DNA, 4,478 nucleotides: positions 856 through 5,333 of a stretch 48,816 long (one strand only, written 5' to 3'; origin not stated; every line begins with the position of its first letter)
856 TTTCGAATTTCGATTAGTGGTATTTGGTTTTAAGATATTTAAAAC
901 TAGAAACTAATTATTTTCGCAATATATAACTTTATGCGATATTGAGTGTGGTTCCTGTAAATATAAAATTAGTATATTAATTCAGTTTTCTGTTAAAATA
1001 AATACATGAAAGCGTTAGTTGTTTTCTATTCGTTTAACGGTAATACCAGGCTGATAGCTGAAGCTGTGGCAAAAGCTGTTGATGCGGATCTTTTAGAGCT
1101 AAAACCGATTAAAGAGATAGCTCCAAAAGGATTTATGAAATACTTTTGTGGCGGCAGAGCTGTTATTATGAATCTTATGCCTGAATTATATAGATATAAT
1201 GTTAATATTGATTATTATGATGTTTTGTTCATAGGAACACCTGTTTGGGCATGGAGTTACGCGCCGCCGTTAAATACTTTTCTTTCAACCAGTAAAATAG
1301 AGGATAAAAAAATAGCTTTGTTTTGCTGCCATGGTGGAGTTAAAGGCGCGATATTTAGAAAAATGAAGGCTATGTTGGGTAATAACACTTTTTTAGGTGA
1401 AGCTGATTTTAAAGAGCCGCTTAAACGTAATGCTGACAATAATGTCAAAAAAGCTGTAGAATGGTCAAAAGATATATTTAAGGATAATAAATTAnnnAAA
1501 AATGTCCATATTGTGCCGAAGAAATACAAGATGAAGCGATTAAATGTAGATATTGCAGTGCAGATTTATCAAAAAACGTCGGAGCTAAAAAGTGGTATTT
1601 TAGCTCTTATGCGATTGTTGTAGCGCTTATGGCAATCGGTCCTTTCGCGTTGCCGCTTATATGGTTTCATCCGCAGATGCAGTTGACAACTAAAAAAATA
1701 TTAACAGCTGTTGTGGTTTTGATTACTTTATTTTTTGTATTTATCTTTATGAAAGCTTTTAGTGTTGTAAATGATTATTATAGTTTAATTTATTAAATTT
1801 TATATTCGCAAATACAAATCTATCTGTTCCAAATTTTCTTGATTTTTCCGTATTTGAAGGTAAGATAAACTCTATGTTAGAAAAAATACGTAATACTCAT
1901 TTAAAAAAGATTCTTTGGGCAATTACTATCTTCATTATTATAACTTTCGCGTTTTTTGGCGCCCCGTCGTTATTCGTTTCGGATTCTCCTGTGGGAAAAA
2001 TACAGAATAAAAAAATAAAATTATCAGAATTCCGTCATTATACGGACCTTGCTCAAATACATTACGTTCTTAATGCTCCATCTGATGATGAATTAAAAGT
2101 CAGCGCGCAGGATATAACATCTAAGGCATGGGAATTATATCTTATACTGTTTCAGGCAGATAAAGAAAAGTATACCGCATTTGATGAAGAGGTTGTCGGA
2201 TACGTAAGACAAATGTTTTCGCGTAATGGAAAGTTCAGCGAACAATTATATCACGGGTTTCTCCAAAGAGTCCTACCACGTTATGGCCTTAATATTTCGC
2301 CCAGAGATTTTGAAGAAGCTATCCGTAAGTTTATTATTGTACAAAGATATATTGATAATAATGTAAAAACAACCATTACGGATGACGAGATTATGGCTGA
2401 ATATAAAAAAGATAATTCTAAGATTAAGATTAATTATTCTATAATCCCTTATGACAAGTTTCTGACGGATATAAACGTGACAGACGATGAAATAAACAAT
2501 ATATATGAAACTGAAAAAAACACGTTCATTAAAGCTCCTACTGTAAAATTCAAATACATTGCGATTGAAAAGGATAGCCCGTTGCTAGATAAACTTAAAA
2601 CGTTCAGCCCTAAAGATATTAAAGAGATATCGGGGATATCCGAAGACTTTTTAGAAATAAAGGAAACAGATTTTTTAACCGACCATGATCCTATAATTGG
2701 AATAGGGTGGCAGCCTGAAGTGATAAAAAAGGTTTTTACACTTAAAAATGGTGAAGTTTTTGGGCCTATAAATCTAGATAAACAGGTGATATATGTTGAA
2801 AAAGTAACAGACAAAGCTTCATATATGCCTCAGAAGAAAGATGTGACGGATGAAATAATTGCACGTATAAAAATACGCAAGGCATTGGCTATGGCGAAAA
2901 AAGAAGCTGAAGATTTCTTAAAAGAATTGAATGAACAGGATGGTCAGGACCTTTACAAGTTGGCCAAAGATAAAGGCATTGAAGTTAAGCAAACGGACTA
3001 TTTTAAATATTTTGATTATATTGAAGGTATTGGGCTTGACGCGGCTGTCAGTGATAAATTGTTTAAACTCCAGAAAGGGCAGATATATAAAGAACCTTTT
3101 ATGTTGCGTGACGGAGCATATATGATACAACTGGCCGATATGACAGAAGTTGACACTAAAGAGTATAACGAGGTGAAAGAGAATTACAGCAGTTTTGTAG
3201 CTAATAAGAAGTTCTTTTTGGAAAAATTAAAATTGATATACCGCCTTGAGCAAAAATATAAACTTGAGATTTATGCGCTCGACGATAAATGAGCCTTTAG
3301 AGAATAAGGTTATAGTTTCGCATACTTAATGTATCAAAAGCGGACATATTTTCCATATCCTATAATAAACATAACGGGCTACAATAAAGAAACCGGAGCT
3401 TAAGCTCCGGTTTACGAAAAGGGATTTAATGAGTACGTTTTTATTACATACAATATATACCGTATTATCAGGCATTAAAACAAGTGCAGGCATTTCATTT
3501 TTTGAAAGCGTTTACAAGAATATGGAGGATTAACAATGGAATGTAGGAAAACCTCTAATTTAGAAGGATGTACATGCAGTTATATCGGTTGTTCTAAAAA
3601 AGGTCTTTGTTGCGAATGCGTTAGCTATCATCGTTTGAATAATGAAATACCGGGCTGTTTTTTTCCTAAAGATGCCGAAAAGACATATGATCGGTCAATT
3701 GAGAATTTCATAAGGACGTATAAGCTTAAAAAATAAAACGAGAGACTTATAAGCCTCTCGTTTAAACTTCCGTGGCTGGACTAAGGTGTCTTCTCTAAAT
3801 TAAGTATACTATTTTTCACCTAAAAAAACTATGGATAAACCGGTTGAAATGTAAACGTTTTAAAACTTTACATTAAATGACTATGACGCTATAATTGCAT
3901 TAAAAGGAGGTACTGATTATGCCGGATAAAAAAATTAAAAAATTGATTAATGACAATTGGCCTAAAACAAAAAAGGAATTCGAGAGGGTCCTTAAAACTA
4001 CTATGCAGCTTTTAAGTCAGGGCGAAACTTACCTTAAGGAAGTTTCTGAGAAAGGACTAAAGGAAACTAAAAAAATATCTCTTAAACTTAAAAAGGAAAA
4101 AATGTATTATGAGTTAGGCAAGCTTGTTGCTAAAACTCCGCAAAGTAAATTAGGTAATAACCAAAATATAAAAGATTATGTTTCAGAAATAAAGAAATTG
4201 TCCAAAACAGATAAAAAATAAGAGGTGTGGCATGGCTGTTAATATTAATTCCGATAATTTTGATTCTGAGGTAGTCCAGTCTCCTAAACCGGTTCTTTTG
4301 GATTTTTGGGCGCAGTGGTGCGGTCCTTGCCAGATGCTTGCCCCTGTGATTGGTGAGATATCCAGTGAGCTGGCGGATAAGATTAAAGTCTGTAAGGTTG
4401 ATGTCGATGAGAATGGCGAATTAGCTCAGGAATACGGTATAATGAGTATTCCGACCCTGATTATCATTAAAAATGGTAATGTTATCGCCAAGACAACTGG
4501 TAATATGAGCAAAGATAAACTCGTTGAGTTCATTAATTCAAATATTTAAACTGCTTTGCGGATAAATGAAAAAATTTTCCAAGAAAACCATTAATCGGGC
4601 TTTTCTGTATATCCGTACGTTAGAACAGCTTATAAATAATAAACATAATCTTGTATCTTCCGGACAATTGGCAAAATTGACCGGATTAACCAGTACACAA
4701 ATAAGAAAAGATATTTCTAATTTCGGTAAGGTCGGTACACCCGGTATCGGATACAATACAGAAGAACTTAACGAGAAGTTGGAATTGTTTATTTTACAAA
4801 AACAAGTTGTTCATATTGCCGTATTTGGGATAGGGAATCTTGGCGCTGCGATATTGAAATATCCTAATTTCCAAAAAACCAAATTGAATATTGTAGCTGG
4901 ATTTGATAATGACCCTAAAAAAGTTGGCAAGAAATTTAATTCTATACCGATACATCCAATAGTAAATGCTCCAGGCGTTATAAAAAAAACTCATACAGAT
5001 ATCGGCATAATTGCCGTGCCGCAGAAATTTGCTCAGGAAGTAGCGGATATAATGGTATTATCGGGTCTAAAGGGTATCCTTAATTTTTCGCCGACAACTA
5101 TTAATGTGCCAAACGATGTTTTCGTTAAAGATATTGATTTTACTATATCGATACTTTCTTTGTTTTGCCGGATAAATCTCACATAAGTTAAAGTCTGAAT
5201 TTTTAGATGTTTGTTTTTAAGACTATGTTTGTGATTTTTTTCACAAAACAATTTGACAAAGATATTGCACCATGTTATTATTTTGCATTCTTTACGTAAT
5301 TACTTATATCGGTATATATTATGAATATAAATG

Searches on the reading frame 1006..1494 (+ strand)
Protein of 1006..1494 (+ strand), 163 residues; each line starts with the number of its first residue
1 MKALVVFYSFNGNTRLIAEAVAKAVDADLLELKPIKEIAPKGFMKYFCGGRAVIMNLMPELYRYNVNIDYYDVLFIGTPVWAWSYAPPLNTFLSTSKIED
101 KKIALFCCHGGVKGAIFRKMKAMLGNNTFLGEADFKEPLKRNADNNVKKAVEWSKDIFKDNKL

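Call 81: search_protein_families(library=pfam, proteins=[window:1006-1494:+], max_evalue=0.0001)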
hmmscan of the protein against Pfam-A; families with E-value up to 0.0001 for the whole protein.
window:1006-1494:+ (163 aa): 3 families
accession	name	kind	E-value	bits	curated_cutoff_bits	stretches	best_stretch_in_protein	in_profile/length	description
PF12682.12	Flavodoxin_4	-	8.5e-13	48.5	24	1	2-112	1-115/155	Flavodoxin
PF12724.12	Flavodoxin_5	-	6.2e-07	30.3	27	0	65-110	38-85/145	Flavodoxin domain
PF12641.12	Flavodoxin_3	-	2e-05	24.9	27.5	0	4-38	1-37/160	Flavodoxin domain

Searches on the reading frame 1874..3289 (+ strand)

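Call 81: search_protein_families(library=pfam, proteins=[window:1874-3289:+], max_evalue=0.0001)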
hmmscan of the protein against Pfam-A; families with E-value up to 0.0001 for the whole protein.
window:1874-3289:+ (472 aa): 3 families
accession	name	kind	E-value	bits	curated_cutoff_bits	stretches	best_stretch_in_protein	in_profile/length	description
PF13624.11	SurA_N_3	-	6.9e-16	58.9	27.2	1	1-158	1-160/162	SurA-like N-terminal domain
PF13145.12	Rotamase_2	-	1.4e-13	52.1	27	2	341-436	32-121/121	PPIC-type PPIASE domain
PF13623.11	SurA_N_2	-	1.5e-09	38.3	28.5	1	2-130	1-145/145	SurA-like N-terminal domain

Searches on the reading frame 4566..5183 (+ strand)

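Call 81: search_protein_families(library=pfam, proteins=[window:4566-5183:+], max_evalue=0.0001)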
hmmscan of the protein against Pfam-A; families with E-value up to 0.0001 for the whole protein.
window:4566-5183:+ (206 aa): 2 families
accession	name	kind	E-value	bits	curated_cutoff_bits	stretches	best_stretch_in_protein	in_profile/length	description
PF02629.25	CoA_binding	-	1.4e-18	67.8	22.3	1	83-176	5-96/97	CoA binding domain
PF06971.19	Put_DNA-bind_N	-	2.7e-13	50.2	27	1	5-51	3-49/49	Putative DNA-binding protein N-terminus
